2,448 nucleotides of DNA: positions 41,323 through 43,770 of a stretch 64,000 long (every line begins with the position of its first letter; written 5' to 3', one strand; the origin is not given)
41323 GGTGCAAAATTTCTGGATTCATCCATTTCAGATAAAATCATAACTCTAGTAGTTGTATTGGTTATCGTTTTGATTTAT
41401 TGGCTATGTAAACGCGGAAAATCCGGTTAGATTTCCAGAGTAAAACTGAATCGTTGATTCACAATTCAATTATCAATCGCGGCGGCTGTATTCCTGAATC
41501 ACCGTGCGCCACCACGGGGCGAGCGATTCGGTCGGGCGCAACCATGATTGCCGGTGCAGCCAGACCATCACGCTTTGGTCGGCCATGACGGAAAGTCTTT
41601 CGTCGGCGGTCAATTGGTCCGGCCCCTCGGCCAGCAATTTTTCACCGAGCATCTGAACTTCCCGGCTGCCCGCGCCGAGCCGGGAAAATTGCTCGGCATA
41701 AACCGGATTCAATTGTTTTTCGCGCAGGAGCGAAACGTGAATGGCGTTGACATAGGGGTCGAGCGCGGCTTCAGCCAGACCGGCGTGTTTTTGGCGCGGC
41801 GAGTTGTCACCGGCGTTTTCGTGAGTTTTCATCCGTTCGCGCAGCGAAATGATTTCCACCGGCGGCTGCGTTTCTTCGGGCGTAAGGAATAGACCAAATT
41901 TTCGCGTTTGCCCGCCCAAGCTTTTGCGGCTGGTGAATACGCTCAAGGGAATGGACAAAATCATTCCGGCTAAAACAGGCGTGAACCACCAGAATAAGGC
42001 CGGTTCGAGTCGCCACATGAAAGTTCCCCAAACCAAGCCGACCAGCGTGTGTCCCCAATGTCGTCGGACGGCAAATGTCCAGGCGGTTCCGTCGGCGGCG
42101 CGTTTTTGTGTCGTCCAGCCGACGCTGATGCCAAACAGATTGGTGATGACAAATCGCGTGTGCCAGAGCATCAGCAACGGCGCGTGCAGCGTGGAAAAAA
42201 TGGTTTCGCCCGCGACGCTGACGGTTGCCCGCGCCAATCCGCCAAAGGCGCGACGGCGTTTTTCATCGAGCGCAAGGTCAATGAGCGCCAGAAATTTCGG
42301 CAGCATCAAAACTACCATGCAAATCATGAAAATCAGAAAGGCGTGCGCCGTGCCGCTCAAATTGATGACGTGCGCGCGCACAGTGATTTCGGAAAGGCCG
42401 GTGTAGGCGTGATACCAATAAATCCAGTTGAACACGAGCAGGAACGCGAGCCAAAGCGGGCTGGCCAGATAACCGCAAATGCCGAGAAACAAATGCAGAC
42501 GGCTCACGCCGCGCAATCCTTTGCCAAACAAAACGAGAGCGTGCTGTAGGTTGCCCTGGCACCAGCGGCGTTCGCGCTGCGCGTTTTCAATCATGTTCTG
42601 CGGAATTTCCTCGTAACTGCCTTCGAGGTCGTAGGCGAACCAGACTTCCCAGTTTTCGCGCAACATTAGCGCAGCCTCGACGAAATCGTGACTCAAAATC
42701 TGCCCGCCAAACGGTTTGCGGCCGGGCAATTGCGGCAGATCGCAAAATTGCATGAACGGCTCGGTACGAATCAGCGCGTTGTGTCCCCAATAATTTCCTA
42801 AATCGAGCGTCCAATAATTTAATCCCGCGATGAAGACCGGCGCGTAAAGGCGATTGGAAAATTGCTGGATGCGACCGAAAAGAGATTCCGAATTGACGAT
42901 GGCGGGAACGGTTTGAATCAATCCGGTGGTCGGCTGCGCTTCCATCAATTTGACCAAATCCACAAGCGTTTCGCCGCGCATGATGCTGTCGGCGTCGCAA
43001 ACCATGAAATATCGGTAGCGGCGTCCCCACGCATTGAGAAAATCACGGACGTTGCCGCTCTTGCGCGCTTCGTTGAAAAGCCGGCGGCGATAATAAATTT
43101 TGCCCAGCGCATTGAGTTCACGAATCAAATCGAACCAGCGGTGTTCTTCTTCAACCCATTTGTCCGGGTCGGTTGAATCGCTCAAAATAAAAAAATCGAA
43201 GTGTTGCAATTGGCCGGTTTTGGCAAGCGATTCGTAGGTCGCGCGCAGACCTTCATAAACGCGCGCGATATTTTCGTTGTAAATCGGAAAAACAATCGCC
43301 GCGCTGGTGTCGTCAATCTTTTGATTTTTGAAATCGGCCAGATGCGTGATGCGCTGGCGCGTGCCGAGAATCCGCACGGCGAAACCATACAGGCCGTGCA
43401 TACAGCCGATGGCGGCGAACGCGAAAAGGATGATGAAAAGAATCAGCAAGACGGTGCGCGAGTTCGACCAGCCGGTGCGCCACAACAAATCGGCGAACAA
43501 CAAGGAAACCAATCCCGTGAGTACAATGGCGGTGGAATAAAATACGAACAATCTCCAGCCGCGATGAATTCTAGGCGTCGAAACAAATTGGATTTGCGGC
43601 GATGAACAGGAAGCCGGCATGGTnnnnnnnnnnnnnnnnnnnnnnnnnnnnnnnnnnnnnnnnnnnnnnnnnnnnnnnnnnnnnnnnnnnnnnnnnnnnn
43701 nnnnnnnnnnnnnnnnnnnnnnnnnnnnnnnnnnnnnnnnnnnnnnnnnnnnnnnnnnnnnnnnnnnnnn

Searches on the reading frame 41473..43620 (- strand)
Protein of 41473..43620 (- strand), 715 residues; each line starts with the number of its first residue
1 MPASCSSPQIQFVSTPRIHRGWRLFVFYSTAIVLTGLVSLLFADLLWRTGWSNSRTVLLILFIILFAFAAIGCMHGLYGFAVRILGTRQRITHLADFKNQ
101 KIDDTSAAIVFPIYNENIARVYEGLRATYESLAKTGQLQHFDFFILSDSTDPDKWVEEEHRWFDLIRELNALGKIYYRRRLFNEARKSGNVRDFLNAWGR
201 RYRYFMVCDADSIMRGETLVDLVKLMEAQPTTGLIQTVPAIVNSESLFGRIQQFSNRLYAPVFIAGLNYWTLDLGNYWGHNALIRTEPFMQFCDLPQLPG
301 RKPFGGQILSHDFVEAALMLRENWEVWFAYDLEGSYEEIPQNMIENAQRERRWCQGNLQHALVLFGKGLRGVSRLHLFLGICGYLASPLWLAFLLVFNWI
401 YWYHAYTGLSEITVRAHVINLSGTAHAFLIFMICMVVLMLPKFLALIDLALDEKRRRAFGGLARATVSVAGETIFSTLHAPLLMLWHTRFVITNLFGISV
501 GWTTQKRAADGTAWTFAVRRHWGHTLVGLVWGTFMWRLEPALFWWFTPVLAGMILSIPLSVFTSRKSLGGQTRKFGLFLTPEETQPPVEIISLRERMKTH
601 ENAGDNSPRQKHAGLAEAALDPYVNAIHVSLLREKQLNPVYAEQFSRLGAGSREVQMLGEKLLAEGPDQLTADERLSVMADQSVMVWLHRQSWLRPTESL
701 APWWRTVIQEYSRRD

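Call 68: search_protein_families(library=ncbifam, proteins=[window:41473-43620:-], max_evalue=0.00001)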
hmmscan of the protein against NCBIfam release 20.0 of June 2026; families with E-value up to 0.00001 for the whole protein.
window:41473-43620:- (715 aa): 10 families
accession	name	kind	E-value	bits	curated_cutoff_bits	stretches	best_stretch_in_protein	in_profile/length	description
NF003958.0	PRK05454.2-1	equivalog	9.1e-240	797.6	419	1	21-705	18-702/704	glucans biosynthesis glucosyltransferase MdoH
NF003955.0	PRK05454.1-1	equivalog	1.2e-190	635.3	1037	1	56-706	202-838/855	glucans biosynthesis glucosyltransferase MdoH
NF003956.0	PRK05454.1-3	equivalog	4.4e-188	626.8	864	1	21-685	57-709/718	glucans biosynthesis glucosyltransferase MdoH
NF003962.0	PRK05454.2-5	equivalog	6e-174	580.1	328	1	19-603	54-625/641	glucans biosynthesis glucosyltransferase MdoH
NF003957.0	PRK05454.1-4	equivalog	3.9e-150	501.3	1131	1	18-595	55-633/645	glucans biosynthesis glucosyltransferase MdoH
NF003960.0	PRK05454.2-3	equivalog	2.7e-143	478.8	829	1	24-588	72-631/659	glucans biosynthesis glucosyltransferase MdoH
NF003959.0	PRK05454.2-2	equivalog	4.2e-128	428.3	550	1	39-600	30-576/599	glucans biosynthesis glucosyltransferase MdoH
NF003963.0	PRK05454.2-6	equivalog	3.4e-122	408.9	884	1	22-596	38-601/610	glucans biosynthesis glucosyltransferase MdoH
NF003961.0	PRK05454.2-4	equivalog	4.3e-116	388.8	583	1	55-597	69-613/643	glucans biosynthesis glucosyltransferase MdoH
TIGR03937.1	PgaC_IcaA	equivalog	4.7e-06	25.8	422.3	0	186-253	109-177/407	poly-beta-1,6-N-acetyl-D-glucosamine synthase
